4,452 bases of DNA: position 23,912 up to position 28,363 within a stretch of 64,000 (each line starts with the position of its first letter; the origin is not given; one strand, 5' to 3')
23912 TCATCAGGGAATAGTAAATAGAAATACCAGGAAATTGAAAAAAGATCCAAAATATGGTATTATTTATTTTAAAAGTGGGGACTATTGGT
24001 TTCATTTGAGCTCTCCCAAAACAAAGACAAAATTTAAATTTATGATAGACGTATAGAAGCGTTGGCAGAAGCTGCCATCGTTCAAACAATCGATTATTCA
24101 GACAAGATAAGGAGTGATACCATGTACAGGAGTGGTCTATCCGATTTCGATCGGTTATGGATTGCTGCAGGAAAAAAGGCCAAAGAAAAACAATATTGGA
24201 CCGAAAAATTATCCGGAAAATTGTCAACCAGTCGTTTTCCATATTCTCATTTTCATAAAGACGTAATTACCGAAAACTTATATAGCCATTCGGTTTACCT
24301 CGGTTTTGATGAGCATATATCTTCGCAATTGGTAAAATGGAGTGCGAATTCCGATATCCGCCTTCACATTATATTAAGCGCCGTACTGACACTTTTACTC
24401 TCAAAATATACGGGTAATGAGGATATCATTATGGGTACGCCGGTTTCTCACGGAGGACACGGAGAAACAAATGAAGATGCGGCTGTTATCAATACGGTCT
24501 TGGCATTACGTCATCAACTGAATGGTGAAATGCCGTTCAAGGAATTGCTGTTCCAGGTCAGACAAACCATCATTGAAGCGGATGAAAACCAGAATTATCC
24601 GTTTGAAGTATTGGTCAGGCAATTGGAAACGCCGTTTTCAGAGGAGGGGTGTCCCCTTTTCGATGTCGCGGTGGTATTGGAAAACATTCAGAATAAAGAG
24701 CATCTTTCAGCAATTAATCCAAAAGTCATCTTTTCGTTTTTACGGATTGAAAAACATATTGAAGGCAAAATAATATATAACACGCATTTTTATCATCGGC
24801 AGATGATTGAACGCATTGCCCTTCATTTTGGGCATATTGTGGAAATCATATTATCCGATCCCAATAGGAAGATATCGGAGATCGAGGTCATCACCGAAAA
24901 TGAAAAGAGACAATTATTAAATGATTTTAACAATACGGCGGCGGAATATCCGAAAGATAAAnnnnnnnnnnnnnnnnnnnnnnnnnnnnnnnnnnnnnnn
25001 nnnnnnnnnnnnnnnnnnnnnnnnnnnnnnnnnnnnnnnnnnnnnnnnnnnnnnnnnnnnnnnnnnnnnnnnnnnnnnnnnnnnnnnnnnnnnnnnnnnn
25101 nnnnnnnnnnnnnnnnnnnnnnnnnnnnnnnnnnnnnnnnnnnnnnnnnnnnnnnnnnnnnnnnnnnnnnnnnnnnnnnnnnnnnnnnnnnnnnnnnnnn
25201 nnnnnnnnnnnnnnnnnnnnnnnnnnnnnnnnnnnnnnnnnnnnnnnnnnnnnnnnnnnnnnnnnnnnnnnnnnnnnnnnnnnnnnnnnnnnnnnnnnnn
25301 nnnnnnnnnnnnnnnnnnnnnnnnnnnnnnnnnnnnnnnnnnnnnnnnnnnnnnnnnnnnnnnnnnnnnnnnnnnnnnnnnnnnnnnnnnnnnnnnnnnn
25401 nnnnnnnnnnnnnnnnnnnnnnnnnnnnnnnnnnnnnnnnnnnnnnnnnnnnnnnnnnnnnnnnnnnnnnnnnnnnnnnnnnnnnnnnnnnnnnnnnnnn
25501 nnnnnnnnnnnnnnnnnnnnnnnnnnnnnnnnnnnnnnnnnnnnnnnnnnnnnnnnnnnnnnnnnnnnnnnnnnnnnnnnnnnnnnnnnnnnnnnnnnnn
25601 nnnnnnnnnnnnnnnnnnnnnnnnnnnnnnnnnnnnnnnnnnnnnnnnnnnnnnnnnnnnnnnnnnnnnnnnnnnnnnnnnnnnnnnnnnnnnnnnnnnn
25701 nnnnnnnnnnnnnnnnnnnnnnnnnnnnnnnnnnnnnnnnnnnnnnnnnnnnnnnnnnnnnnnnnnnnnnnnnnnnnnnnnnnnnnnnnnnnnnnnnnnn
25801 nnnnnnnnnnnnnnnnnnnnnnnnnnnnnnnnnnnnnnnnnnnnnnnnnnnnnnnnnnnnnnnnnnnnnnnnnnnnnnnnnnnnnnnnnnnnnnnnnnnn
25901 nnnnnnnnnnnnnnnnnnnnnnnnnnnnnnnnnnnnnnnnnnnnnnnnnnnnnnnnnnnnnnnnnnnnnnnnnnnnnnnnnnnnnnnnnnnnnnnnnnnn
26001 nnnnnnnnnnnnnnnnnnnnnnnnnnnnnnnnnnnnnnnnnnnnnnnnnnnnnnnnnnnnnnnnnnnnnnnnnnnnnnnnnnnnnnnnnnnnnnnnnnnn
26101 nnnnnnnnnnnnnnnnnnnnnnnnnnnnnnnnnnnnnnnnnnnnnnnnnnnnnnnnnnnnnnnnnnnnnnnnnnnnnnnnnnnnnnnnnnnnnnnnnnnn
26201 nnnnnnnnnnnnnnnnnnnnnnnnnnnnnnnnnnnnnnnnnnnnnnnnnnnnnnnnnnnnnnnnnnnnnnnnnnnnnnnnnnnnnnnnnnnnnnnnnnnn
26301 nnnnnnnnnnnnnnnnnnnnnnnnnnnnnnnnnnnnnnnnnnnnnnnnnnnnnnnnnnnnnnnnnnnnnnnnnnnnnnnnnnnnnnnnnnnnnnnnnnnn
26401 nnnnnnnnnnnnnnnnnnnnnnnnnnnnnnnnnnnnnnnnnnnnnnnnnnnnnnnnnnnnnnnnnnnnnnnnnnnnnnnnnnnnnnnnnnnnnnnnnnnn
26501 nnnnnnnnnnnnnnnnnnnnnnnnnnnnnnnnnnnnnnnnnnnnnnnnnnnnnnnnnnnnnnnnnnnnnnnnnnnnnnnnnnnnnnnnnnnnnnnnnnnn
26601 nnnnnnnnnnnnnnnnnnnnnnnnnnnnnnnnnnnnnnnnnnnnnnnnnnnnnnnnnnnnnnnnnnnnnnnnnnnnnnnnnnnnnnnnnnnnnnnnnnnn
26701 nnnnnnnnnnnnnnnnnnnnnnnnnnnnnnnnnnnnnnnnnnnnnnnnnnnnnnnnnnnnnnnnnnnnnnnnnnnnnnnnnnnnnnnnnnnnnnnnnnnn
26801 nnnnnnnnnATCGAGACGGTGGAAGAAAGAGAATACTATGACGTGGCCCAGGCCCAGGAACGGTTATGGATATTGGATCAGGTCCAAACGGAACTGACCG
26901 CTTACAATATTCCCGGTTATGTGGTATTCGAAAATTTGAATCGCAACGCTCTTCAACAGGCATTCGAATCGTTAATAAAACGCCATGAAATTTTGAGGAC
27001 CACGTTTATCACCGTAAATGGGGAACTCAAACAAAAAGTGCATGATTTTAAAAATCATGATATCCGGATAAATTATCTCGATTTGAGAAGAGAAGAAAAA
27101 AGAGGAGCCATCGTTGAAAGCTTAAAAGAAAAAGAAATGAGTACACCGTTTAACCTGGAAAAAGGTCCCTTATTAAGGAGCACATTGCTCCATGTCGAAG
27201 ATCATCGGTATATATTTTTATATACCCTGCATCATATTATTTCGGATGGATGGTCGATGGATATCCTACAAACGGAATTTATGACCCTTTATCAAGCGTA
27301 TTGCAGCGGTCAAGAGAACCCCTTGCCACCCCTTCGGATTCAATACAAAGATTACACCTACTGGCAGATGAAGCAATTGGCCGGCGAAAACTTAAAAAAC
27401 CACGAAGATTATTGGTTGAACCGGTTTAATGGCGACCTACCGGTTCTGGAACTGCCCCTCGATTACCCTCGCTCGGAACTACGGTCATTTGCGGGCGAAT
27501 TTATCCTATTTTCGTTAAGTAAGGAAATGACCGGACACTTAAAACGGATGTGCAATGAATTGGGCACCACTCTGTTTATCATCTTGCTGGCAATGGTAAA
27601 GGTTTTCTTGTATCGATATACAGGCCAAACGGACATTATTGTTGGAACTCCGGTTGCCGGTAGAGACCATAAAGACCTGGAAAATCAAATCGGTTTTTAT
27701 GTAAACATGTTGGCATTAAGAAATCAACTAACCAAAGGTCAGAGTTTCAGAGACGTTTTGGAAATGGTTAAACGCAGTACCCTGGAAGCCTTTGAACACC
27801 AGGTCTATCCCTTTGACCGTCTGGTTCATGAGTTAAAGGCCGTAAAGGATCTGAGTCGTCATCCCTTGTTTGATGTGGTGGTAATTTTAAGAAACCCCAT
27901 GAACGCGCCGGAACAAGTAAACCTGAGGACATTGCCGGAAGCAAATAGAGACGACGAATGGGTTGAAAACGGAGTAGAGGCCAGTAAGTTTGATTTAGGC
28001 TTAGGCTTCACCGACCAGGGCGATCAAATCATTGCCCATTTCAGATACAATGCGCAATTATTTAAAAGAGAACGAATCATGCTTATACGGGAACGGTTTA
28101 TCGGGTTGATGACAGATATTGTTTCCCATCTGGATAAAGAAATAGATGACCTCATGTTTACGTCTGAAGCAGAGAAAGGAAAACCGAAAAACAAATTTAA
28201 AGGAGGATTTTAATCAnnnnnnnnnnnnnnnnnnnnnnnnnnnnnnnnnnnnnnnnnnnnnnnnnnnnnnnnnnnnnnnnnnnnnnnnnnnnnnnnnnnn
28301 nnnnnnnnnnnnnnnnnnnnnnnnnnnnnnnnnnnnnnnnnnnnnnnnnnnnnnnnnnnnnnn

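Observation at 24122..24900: Every NRPS protein in the cluster begins with an orphan C-domain C-terminal lobe lacking HHxxxDG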

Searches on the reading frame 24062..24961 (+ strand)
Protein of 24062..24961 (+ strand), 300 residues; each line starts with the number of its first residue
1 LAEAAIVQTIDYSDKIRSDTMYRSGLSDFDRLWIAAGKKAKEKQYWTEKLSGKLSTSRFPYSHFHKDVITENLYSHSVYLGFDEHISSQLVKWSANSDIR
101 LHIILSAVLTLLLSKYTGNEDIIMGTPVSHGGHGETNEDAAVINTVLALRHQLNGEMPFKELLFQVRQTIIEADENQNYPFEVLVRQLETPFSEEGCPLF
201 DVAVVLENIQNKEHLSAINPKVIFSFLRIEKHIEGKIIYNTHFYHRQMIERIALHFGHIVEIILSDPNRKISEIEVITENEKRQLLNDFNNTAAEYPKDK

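Call 7: search_protein_families(library=pfam, proteins=[window:24062-24961:+], max_evalue=1)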
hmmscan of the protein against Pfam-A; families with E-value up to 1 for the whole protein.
window:24062-24961:+ (300 aa): 1 family
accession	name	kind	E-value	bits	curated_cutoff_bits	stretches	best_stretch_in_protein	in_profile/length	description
PF00668.25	Condensation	-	9.2e-37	127.2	30.6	1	39-286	191-456/456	Condensation domain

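Call 20: search_protein_representatives(protein=window:24122-24961:+)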
Query: 280 residues. Proteins with E-value up to 0.001 (for the whole library): 53647; up to 1e-10: 31574; up to 1e-30: 7882. The best 150 are listed.
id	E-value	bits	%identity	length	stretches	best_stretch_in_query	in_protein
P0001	4.8e-200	679.1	48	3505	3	1-280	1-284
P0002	6.0e-179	609.9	31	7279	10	21-280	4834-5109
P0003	1.6e-172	588.8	31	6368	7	22-278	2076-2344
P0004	3.2e-169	578.0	32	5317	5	11-279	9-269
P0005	8.2e-169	576.6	43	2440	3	2-280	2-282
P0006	9.7e-167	569.9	31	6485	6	19-280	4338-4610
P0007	3.4e-166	568.1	32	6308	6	22-280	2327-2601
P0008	4.4e-166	567.7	29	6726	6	19-277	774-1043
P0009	5.6e-159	544.4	34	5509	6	9-280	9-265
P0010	3.6e-155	531.9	35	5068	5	10-280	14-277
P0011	9.3e-152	520.7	33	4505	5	15-278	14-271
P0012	2.8e-151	519.1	30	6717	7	22-278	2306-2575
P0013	1.8e-150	516.5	29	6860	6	22-280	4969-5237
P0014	1.9e-149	513.1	38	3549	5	103-280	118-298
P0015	3.4e-147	505.8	32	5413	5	18-280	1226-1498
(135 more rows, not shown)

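Call 21: predict_structure(protein=window:24122-24961:+)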
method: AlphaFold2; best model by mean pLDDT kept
length: 280 residues; sequences in the alignment: 1
mean_pLDDT: 35.4   pTM: 0.25
mean pLDDT of the five models: 35.4, 35.1, 33.7, 33.4, 32.3
residues with pLDDT >= 90: 0; 70-90: 0; 50-70: 10; < 50: 270
segments of 3 or more residues with pLDDT < 50: 1-264, 276-280
pLDDT, mean of each block of 10 residues (from residue 1): 35 34 32 26 26 25 24 32 47 43 32 32 38 41 45 38 37 35 37 31 36 33 37 29 31 36 50 49
secondary structure, 60 per line:
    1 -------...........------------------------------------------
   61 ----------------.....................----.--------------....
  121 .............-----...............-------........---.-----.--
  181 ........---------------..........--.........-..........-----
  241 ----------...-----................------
elements in order: H8-18 H77-97 H117-133 H139-153 E161-168 E181-188 E204-213 E216-224 H226-235 H259-274

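Call 28: find_related_loci(query=window:24122-24961:+, collection=genome_contigs, flank=10000)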
Query window:24122-24961:+ (280 aa) in genome_contigs; peptide patterns used: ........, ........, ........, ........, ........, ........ (x = any residue, [..] = any of these).
77 stretches matched a pattern; 7 encode a relative of the query (tblastn E <= 1e-3); 7 distinct loci.
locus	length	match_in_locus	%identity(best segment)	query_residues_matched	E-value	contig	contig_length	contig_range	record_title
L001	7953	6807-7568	46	20-280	1e-65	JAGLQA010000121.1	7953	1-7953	MAG: Candidatus Aminicenantes bacterium isolate RS_8_31 ROV157_8.bin.31.fa_121, whole genome shotgun sequence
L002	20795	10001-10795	40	14-280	7e-61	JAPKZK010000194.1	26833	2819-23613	MAG: Candidatus Aminicenantes bacterium isolate LacPavin_0920_SED2_MAG_46_26 LacPavin_0920_SED2_scaffold_757342, whole g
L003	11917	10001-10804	39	10-280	2e-62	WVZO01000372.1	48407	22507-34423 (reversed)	MAG: Candidatus Aminicenantes bacterium isolate CS4-C025 C_merged_R1_(paired)_contig_32823, whole genome shotgun sequenc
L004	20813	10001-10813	44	1-280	7e-58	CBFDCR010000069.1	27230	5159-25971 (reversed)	MAG TPA_asm: uncultured bacterium isolate SRR26215683_binner23_Refined_38 genome assembly, contig: ERZ25073488.443, whol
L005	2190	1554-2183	42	14-232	5e-49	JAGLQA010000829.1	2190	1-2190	MAG: Candidatus Aminicenantes bacterium isolate RS_8_31 ROV157_8.bin.31.fa_829, whole genome shotgun sequence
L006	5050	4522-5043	41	10-187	3e-39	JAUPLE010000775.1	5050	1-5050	MAG: Acidobacteriota bacterium isolate erpe_2018_pw_9hr_WHONDRS-PP48-000088_B_bin.18 scaffold_1115007, whole genome shot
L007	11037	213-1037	26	18-279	8e-29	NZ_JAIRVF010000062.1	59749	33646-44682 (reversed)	MAG: Paenibacillus sp. isolate Fux382_bin13 k119_284440, whole genome shotgun sequence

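Call 32: search_solved_structures(query=window:24122-24961:+, max_evalue=0.00001, show_alignments=1)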
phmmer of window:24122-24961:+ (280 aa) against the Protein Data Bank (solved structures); distinct sequences matched with E-value up to 0.00001: 21.
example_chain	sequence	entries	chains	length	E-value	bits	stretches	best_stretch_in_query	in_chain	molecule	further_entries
2jgp_A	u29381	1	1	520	4.8e-20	75.7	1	21-256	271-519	TYROCIDINE SYNTHETASE 3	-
6oyf_A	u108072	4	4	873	3e-19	73.1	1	9-278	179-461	Txo1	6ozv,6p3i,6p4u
6mfy_A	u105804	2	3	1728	1.5e-18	70.8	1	9-278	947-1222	Linear gramicidin synthase subunit A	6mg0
9be3_A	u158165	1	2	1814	1.6e-18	70.7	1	9-278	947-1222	Linear gramicidin synthase subunit A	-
9be4_A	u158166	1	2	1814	1.6e-18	70.7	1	9-278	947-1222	Linear gramicidin synthase subunit A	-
9meh_A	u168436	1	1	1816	1.6e-18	70.7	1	9-278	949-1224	Linear gramicidin synthase subunit A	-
6mfz_A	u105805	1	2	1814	1.6e-18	70.7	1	9-278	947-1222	Linear gramicidin synthase subunit A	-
6p1j_A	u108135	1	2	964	1.7e-16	64.1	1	9-183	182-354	Txo2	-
8hlk_A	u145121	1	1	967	1.4e-15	61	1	13-280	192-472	Microcystin synthetase B (Fragment)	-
6mfw_A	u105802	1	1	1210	1.3e-12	51.3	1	9-258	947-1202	Linear gramicidin synthase subunit A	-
6mfx_A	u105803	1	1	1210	1.3e-12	51.3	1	9-258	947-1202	Linear gramicidin synthase subunit A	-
5u89_A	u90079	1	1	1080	1.9e-11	47.5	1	20-190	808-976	Amino acid adenylation domain protein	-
8qnf_A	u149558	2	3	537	2.8e-08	37.1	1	78-263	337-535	Condensation domain TomBC from the Tomaymycin non-ribosomal peptide synthetase | Tomaymycin non-ribosomal peptide synthetase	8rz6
9bfd_B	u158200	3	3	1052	3.5e-08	36.8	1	13-278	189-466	Tyrocidine synthase 2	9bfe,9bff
8z0q_C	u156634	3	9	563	3.9e-08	36.7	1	10-183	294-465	Special condensation domain in NRPS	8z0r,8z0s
4tx2_B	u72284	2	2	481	9.4e-07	32.1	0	26-188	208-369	Non-ribosomal peptide synthetase | Peptide synthetase, module 7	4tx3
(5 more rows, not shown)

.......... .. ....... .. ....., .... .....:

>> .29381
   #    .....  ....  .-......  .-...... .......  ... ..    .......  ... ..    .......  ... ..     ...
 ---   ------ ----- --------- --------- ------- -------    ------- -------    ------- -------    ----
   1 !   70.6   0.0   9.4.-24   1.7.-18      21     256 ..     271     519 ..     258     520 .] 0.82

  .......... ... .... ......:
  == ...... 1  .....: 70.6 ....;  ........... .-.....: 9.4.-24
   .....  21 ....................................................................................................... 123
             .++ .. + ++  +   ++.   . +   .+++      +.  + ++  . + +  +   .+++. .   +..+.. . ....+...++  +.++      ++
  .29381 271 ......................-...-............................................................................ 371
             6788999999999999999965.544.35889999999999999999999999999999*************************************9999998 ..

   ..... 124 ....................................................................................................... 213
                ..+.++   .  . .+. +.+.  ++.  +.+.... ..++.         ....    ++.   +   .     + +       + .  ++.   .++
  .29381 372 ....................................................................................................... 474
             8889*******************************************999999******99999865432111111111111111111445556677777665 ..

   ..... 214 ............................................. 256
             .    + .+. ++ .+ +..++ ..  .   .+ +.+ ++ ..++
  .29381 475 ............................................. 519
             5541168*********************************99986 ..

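Call 46: search_protein_families(library=ncbifam, proteins=[window:24122-24961:+], max_evalue=0.01)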
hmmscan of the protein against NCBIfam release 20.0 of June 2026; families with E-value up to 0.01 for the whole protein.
window:24122-24961:+ (280 aa): 4 families
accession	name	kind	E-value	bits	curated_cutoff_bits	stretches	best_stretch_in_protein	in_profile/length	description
NF004282.0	PRK05691.1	subfamily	8.8e-28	95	4090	1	7-278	1903-2186/4334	non-ribosomal peptide synthase/polyketide synthase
NF047350.1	aureusi_NRPS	equivalog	1.2e-26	92.1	2500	1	13-278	1156-1432/2373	aureusimine non-ribosomal peptide synthetase AusA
TIGR03443.1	alpha_am_amid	equivalog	7.9e-14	50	1030.1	1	64-265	33-222/1390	L-aminoadipate-semialdehyde dehydrogenase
NF041803.1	NRPS_SolG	exception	0.0066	14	2200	0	239-278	520-559/1163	solanimycin non-ribosomal peptide synthetase SolG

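Call 65: find_related_loci(query=A3, collection=metagenome_contigs, flank=10000)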
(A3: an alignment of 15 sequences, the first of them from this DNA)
Query A3 (257 aa) in metagenome_contigs; peptide patterns used: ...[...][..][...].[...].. (x = any residue, [..] = any of these).
426 stretches matched a pattern; 147 encode a relative of the query (tblastn E <= 1e-3); the best 80 are kept; 79 distinct loci.
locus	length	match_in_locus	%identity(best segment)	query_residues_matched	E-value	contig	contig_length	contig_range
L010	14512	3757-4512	54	1-257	5e-75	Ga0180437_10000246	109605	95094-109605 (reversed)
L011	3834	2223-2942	45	11-257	1e-62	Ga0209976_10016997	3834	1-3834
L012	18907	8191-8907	43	11-257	4e-58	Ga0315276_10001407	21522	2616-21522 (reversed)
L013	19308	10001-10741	43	10-257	2e-57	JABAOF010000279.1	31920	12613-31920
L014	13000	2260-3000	43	10-257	2e-57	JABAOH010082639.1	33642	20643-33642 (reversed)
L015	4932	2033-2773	44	14-257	1e-57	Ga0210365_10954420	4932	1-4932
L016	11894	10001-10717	41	14-257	9e-57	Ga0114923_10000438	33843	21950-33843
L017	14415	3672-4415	41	3-257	5e-57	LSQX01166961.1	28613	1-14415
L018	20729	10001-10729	44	14-256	6e-57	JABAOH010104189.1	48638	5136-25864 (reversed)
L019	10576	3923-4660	43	8-257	7e-57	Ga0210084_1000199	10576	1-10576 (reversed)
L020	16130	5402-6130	42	14-256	2e-56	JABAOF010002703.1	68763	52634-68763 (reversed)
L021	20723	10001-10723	41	8-257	8e-56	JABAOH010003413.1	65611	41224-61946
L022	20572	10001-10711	41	14-257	7e-56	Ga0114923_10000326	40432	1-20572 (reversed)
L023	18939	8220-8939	41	14-257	3e-55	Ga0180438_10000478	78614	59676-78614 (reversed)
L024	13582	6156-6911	43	1-256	9e-55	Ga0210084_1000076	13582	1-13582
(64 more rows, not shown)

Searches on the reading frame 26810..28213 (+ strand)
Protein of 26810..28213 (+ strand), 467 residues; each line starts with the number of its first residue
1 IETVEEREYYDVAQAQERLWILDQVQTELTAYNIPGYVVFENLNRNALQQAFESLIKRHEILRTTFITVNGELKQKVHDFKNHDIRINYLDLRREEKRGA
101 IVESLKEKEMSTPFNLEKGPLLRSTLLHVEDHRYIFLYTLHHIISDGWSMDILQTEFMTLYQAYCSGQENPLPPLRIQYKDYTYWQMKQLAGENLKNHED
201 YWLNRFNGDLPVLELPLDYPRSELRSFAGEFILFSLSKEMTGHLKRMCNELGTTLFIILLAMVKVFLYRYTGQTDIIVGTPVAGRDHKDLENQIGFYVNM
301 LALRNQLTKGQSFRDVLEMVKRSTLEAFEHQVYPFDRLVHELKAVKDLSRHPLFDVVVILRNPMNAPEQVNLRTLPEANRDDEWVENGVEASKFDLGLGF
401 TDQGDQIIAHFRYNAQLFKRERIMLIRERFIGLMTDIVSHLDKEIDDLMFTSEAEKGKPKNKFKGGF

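Call 7: search_protein_families(library=pfam, proteins=[window:26810-28213:+], max_evalue=1)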
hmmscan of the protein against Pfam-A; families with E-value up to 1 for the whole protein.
window:26810-28213:+ (467 aa): 1 family
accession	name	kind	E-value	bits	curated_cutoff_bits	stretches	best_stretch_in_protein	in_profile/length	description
PF00668.25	Condensation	-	2.4e-114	383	30.6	1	8-456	3-452/456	Condensation domain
